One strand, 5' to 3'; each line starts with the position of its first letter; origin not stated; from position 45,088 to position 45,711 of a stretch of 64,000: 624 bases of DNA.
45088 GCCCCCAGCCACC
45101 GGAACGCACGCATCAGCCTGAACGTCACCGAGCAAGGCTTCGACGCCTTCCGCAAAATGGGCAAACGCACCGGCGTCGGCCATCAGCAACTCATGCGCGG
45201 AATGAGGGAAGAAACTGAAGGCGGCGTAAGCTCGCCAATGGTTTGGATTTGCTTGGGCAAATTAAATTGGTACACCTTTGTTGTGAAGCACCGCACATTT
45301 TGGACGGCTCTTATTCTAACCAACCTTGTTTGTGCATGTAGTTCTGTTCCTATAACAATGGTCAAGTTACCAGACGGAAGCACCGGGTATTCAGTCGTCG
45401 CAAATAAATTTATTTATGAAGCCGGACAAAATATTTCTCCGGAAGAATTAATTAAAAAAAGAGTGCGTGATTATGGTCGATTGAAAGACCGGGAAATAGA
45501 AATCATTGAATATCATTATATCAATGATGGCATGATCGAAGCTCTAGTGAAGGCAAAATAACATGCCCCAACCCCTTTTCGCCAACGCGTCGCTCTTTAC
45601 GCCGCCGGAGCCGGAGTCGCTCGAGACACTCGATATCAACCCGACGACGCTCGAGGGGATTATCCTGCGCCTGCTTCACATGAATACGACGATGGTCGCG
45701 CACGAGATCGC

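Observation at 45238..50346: Closely spaced same-strand cluster: AT-rich lipoprotein, wHTH-AAA+ ATPase, two exported proteins, 4-TM protein, MFS transporter - candidate uncharacterised envelope system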

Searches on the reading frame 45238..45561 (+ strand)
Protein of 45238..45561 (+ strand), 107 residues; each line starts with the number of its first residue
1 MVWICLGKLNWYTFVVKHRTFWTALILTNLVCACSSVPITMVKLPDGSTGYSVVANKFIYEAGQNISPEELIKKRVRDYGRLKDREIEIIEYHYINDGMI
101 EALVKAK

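Call 3: search_protein_families(library=pfam, proteins=[window:45238-45561:+], max_evalue=1)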
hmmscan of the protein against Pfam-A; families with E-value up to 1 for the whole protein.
window:45238-45561:+ (107 aa): 3 families
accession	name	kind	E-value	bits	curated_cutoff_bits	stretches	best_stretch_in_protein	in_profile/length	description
PF21720.4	MIOS_WD40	-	0.031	13.7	31.7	1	10-67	86-145/314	MIOS, WD40 repeat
PF19062.5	DUF5758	-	0.073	13.5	26.9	1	28-79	37-92/105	Family of unknown function (DUF5758)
PF23836.1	DUF7206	-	0.24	12.5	25.6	1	83-107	20-44/107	Family of unknown function (DUF7206)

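Call 4: search_protein_families(library=ncbifam, proteins=[window:45238-45561:+], max_evalue=1)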
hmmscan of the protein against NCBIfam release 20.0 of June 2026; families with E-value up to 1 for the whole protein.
window:45238-45561:+ (107 aa): 0 families

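Call 5: search_protein_families(library=padloc, proteins=[window:45238-45561:+], max_evalue=1)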
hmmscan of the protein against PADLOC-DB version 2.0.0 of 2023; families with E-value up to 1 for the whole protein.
window:45238-45561:+ (107 aa): 0 families

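Call 34: find_homologous_proteins(query=window:45238-45561:+, max_evalue=0.01)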
Query window:45238-45561:+ (107 aa): 1 proteins with E <= 0.01 among 1 candidates.
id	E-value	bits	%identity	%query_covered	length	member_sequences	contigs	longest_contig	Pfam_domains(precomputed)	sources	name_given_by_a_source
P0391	7.8e-35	137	100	63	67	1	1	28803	-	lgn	-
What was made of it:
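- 45238..45561 (+): g1: AT-rich orphan ORF of 107 codons. Alternative starts are GTG 45283 and ATG 45358. Coding status is unverified, and it is not part of any conserved unit. The only match among 5.8 billion protein clusters is its own 67-aa gene call (call 34).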

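Call 71: search_protein_families(library=phrogs, proteins=[window:45238-45561:+], max_evalue=0.1)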
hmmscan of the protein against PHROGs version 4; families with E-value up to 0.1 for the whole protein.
window:45238-45561:+ (107 aa): 0 families

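Call 78: search_dna_similar(query=window:45238-45561:+, collection=plasmids, mode=protein, max_evalue=0.01, max_rows=5)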
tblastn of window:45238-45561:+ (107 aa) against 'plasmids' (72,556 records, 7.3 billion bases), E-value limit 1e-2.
No match.

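Call 79: search_dna_similar(query=window:45238-45561:+, collection=phages, mode=protein, max_evalue=0.01, max_rows=5)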
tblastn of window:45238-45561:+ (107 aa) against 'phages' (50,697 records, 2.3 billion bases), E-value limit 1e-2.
No match.
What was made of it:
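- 45238..45561 (+): There is no plasmid or phage match (calls 78, 79).
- Tried and rejected: No hits (calls 71, 78, 79).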
